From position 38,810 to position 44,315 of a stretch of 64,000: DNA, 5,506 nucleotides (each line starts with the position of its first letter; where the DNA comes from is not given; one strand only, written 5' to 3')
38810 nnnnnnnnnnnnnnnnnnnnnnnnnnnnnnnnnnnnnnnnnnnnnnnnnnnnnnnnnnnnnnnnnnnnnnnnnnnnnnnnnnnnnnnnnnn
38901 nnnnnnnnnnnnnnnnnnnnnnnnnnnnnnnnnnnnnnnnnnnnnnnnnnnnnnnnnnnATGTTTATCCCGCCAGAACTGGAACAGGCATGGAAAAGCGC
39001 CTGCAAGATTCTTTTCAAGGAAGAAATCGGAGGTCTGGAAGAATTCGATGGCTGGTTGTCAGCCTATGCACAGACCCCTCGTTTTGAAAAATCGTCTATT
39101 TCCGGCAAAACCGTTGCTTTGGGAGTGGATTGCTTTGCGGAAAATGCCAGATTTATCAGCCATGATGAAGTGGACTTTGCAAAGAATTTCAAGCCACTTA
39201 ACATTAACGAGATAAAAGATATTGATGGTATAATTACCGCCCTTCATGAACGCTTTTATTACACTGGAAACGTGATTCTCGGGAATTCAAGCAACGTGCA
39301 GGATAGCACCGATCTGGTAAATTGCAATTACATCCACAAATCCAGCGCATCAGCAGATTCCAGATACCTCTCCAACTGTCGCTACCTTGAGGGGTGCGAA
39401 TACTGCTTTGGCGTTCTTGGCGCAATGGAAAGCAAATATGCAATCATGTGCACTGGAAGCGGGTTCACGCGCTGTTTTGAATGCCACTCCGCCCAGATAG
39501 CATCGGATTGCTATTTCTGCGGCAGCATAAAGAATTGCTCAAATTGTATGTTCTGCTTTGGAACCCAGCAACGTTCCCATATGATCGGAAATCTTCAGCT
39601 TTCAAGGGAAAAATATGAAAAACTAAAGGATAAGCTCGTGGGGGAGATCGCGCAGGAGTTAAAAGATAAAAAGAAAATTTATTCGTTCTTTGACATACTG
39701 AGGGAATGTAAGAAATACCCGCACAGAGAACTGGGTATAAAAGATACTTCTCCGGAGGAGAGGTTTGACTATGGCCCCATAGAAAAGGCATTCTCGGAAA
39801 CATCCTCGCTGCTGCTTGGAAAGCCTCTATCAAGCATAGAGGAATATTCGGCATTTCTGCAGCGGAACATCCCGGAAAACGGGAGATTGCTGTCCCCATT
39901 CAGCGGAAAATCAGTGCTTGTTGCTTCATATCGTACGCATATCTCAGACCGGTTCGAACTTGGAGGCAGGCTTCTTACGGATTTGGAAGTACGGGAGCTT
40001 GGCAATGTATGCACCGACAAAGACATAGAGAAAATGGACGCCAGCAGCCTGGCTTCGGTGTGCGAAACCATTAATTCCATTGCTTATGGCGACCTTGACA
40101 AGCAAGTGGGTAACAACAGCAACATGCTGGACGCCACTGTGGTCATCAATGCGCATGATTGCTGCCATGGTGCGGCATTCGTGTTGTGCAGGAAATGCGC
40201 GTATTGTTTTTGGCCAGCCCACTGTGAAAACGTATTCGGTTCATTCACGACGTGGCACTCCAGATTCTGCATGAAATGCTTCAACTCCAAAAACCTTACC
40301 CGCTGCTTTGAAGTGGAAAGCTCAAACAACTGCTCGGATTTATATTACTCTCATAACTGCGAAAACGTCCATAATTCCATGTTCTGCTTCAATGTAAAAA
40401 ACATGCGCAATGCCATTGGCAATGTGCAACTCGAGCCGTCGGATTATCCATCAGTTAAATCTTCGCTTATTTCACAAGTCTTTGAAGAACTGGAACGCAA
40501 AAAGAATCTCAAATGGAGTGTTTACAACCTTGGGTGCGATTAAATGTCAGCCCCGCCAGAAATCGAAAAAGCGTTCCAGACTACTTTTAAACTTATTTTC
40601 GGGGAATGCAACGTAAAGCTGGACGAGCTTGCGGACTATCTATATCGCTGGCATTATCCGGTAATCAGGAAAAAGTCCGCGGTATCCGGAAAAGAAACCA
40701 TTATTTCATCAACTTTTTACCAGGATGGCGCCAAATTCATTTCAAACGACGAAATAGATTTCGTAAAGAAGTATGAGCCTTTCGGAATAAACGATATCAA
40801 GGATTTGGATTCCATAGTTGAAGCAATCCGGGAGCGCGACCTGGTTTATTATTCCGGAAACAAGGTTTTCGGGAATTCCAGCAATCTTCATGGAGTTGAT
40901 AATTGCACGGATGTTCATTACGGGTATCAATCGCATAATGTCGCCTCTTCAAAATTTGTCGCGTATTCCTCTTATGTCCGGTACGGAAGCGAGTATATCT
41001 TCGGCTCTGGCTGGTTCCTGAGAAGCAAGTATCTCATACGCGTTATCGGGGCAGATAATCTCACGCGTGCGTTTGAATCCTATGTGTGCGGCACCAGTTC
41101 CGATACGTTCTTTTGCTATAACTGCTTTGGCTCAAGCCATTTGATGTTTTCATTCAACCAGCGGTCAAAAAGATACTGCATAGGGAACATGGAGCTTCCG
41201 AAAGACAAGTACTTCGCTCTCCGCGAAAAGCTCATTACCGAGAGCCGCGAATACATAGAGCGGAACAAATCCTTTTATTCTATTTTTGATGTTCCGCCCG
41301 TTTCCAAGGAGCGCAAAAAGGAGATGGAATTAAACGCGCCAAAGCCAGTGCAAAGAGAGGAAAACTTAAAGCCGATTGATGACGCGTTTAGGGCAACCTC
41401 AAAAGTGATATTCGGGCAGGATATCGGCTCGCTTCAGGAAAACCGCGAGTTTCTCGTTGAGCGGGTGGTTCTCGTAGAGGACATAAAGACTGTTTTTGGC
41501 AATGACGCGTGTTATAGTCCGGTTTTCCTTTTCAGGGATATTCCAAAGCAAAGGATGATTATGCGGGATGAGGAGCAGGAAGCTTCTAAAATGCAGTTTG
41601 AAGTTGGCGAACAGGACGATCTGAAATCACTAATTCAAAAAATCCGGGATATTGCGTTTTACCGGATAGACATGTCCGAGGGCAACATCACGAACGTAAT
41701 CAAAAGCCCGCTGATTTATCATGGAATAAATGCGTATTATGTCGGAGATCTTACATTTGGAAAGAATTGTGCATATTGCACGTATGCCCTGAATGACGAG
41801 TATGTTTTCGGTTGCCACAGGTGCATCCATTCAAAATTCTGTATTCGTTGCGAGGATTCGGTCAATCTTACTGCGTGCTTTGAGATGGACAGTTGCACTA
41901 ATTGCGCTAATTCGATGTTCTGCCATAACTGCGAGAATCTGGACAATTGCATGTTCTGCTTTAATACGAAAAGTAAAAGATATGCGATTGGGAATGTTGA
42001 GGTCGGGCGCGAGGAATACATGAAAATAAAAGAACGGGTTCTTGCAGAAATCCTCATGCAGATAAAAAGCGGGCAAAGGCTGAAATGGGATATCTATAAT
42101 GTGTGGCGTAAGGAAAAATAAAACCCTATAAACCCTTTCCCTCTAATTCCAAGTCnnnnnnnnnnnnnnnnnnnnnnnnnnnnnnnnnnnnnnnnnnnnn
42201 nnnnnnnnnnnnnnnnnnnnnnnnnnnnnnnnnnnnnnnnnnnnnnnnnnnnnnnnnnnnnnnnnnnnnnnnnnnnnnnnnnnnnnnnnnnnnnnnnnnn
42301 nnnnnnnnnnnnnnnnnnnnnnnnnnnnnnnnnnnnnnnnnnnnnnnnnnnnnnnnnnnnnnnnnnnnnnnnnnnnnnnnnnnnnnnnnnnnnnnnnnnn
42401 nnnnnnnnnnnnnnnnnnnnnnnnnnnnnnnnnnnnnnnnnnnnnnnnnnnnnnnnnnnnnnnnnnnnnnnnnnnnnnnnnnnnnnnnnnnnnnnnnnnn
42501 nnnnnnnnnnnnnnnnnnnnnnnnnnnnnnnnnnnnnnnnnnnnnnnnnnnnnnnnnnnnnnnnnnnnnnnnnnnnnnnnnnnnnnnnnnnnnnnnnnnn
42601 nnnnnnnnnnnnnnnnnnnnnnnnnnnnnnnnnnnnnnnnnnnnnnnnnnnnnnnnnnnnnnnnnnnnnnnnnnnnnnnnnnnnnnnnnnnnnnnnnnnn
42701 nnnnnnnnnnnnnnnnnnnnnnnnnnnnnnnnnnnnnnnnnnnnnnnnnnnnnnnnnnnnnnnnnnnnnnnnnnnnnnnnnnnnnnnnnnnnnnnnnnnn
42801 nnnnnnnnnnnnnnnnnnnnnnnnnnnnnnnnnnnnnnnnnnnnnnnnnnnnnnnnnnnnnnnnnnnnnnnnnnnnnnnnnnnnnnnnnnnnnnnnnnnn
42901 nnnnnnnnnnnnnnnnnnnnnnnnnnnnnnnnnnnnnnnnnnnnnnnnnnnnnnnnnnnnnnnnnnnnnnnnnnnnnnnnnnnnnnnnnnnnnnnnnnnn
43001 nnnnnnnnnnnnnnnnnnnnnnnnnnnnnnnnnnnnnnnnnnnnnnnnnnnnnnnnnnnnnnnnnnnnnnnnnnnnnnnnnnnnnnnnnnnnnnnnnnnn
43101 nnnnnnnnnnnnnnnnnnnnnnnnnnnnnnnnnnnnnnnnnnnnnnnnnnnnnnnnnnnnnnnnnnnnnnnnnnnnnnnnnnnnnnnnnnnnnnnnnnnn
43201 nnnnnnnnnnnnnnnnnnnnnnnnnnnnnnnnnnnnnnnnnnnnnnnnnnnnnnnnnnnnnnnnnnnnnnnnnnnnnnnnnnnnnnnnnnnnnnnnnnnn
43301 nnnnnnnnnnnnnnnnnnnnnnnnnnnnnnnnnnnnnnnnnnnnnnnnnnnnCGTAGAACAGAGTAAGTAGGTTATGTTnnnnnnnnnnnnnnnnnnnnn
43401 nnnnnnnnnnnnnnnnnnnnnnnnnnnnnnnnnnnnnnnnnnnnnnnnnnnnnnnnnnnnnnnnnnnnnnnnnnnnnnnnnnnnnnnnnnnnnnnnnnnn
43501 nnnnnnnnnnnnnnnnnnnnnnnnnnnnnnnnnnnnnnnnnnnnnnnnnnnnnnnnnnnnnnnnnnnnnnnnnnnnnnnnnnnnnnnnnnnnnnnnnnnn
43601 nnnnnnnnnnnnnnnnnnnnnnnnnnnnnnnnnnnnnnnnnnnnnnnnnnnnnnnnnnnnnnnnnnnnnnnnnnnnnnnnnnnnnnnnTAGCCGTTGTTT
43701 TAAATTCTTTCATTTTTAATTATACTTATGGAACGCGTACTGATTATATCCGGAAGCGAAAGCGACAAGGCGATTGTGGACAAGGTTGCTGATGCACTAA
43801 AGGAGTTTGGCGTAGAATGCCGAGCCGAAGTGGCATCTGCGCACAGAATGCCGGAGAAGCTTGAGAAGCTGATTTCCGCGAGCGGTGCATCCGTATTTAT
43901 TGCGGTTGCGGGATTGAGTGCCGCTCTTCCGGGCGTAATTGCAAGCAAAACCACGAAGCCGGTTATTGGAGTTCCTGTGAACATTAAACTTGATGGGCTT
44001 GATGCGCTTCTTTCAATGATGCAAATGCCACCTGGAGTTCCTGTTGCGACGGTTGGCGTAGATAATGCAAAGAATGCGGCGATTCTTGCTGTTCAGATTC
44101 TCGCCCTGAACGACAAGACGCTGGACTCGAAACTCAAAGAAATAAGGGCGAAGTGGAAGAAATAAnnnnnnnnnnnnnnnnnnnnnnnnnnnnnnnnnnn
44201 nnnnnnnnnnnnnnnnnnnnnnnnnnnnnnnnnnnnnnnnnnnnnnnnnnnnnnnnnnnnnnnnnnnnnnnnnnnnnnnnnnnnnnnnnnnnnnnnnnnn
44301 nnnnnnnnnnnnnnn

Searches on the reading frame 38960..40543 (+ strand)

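Call 8: search_protein_families(library=pfam, proteins=[window:38960-40543:+], max_evalue=0.01)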
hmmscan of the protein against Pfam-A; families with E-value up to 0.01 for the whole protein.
window:38960-40543:+ (527 aa): 0 families

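Call 19: search_protein_families(library=ncbifam, proteins=[window:38960-40543:+], max_evalue=1)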
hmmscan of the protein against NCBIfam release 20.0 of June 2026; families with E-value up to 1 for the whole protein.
window:38960-40543:+ (527 aa): 1 family
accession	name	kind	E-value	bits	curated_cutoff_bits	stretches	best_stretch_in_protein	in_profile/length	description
NF002294.1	PRK01221.1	equivalog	0.0076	15.7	350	0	204-252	110-158/300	deoxyhypusine synthase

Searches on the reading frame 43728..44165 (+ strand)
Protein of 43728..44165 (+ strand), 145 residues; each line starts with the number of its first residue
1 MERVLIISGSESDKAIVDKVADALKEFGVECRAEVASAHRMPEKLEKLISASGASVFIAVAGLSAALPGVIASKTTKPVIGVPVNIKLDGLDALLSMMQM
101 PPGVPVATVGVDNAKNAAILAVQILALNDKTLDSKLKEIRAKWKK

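Call 9: search_protein_families(library=pfam, proteins=[window:43728-44165:+], max_evalue=0.01)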
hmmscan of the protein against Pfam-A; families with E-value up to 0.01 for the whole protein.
window:43728-44165:+ (145 aa): 3 families
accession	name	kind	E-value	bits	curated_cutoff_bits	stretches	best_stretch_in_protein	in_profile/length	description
PF00731.26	AIRC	-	2.1e-55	186.7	30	1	3-143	1-145/148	AIR carboxylase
PF13685.12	Fe-ADH_2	-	4.2e-06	27.3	28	1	2-98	20-120/149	Iron-containing alcohol dehydrogenase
PF13676.11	TIR_2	-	0.0062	17.5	28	0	7-58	3-57/122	TIR domain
